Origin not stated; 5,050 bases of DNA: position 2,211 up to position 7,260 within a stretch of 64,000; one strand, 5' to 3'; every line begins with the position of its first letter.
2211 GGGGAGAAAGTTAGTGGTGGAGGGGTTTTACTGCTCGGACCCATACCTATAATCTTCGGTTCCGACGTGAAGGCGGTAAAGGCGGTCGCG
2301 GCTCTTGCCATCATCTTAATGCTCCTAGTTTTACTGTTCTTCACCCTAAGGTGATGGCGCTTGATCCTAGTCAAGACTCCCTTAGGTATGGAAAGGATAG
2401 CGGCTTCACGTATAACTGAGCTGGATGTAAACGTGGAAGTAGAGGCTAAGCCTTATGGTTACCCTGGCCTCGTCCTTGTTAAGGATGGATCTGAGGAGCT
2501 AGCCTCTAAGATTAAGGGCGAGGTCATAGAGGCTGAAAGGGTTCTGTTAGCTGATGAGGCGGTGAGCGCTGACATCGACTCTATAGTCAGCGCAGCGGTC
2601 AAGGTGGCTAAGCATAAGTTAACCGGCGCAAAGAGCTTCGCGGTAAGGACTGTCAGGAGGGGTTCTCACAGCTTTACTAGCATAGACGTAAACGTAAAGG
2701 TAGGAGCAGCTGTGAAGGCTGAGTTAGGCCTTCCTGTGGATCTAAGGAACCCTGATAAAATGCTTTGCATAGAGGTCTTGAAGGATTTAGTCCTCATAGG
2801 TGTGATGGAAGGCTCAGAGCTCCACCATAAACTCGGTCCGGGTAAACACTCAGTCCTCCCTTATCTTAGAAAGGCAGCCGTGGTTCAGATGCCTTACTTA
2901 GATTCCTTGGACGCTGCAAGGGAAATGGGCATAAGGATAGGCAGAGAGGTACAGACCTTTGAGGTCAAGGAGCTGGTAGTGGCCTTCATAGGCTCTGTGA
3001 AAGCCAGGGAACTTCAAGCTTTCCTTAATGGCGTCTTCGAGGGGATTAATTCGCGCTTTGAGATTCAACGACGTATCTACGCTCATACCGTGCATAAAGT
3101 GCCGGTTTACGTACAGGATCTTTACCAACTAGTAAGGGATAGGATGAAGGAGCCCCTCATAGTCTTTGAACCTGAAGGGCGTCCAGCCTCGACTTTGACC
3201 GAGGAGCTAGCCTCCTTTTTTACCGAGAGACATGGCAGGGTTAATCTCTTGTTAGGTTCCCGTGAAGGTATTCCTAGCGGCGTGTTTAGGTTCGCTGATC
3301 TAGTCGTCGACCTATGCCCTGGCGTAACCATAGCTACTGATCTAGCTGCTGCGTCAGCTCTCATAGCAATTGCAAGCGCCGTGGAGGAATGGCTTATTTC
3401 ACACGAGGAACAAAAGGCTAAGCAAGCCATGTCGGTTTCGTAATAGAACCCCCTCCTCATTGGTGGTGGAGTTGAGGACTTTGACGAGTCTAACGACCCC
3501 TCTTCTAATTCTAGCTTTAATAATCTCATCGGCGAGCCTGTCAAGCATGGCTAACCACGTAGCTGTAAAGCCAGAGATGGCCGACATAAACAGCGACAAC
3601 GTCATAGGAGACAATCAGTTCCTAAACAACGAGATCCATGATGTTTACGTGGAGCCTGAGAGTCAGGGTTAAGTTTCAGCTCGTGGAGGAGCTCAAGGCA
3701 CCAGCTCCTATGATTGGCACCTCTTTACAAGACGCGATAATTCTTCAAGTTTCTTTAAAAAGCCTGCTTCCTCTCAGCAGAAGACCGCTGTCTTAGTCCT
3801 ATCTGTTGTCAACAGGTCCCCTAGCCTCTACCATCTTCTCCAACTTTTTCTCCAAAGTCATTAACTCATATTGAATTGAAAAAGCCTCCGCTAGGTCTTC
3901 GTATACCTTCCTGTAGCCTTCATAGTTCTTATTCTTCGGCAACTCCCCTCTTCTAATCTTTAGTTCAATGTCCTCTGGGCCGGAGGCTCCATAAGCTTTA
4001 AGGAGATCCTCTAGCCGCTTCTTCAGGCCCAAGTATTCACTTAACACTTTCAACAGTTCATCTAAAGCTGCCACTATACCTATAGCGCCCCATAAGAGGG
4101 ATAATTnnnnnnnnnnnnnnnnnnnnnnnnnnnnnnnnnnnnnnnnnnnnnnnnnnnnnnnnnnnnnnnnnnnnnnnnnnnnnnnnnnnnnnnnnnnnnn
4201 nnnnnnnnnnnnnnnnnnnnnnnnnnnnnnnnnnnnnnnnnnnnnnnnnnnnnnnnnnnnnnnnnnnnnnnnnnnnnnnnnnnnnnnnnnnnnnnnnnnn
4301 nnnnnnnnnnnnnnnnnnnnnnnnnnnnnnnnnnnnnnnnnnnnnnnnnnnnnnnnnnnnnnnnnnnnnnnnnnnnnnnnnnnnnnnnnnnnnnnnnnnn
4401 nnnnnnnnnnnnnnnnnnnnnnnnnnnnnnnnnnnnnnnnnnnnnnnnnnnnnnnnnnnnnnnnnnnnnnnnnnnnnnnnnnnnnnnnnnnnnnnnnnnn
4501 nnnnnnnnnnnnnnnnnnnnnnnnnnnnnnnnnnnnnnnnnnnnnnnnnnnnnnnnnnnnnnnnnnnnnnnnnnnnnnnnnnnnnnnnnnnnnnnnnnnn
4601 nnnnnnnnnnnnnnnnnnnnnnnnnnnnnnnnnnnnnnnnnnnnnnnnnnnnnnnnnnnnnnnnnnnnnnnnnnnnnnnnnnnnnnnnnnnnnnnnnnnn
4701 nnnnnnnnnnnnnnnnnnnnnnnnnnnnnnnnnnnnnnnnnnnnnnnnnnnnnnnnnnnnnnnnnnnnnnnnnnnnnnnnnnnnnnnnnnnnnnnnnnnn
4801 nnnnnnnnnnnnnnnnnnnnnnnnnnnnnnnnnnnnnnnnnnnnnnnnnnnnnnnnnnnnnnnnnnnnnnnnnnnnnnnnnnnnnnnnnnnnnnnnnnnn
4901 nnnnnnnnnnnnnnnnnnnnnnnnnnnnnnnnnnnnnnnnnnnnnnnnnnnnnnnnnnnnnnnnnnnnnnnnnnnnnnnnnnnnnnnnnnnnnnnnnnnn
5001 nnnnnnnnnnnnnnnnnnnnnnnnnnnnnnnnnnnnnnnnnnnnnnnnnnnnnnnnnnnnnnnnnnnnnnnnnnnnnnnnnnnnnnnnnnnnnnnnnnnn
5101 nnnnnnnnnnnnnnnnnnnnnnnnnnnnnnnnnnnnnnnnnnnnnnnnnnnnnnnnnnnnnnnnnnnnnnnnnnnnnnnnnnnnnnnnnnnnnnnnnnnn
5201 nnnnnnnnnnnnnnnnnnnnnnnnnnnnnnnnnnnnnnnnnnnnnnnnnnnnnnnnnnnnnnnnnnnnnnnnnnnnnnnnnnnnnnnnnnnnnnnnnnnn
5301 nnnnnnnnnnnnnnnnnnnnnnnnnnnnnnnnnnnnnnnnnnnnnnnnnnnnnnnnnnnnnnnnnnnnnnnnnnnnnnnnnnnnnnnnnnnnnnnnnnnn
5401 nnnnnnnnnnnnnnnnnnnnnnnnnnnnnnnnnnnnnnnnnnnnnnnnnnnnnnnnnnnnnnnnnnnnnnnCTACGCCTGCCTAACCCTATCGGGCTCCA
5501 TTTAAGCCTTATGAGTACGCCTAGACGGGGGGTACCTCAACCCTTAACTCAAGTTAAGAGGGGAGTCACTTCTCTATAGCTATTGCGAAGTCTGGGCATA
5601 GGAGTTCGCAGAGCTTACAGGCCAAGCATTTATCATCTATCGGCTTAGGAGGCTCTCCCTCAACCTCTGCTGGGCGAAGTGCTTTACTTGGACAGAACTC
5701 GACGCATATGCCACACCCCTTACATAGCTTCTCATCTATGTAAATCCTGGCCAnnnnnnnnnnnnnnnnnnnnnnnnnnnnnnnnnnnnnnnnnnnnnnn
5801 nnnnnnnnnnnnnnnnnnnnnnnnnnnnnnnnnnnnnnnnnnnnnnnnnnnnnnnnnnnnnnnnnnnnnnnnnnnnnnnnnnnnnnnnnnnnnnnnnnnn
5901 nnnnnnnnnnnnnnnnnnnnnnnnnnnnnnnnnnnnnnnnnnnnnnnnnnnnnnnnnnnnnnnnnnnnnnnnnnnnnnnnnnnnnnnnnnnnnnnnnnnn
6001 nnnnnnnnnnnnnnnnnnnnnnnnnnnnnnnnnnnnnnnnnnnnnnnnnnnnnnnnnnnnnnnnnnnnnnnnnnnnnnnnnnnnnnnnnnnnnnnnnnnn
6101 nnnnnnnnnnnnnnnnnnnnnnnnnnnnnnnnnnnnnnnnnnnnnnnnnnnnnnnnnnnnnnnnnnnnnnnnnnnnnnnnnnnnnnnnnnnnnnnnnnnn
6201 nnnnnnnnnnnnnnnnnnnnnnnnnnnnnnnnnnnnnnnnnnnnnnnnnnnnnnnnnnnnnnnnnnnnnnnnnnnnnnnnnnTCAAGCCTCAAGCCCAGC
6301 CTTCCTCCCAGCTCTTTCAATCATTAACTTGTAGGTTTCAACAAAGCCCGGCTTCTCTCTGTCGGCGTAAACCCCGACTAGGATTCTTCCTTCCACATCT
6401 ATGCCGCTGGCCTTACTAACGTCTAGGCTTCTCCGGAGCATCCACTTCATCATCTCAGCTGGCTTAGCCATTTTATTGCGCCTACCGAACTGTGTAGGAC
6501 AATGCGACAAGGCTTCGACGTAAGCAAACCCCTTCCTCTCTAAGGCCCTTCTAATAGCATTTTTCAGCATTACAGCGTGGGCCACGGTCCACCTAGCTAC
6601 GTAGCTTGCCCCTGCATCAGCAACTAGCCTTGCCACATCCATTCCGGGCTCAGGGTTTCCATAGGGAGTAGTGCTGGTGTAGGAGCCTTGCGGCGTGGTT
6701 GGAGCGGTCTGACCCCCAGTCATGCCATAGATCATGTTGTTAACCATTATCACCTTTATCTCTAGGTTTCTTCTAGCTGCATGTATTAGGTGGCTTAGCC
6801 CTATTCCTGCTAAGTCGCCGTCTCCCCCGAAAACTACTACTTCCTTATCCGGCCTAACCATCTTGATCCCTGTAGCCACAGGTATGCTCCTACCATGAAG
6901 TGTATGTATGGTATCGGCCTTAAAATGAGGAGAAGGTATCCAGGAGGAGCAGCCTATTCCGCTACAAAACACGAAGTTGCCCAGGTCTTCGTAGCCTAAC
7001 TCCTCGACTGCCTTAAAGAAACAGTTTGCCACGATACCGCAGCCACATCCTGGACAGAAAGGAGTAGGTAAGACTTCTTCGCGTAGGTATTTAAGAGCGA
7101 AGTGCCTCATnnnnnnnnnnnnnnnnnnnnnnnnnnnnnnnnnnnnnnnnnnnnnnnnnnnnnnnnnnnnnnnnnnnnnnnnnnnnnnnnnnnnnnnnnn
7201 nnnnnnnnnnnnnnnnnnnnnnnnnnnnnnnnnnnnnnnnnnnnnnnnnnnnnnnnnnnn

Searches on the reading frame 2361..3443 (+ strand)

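Call 63: search_protein_families(library=pfam, proteins=[window:2361-3443:+], max_evalue=0.00001)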
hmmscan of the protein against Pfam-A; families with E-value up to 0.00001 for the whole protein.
window:2361-3443:+ (360 aa): 2 families
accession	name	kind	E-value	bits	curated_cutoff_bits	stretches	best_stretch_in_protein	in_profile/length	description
PF14419.11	SPOUT_MTase_2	-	1.2e-69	233.6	28.4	1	171-343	1-173/173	AF2226-like SPOUT RNA Methylase fused to THUMP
PF02926.22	THUMP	-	3.2e-15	56.7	20.6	1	70-148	2-83/84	THUMP domain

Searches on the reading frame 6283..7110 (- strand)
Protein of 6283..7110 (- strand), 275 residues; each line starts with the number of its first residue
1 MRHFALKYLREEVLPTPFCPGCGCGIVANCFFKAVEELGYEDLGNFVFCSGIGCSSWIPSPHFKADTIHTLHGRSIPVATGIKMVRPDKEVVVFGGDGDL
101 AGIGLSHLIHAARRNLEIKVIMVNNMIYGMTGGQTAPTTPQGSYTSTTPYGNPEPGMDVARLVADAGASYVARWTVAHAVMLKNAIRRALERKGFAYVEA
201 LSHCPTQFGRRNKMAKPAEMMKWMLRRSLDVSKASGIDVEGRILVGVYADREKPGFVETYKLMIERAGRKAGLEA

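Call 63: search_protein_families(library=pfam, proteins=[window:6283-7110:-], max_evalue=0.00001)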
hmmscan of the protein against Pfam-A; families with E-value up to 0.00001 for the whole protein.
window:6283-7110:- (275 aa): 1 family
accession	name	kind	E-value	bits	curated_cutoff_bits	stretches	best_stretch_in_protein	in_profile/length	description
PF02775.26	TPP_enzyme_C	-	1.7e-35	122.5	21.9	1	52-199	2-150/151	Thiamine pyrophosphate enzyme, C-terminal TPP binding domain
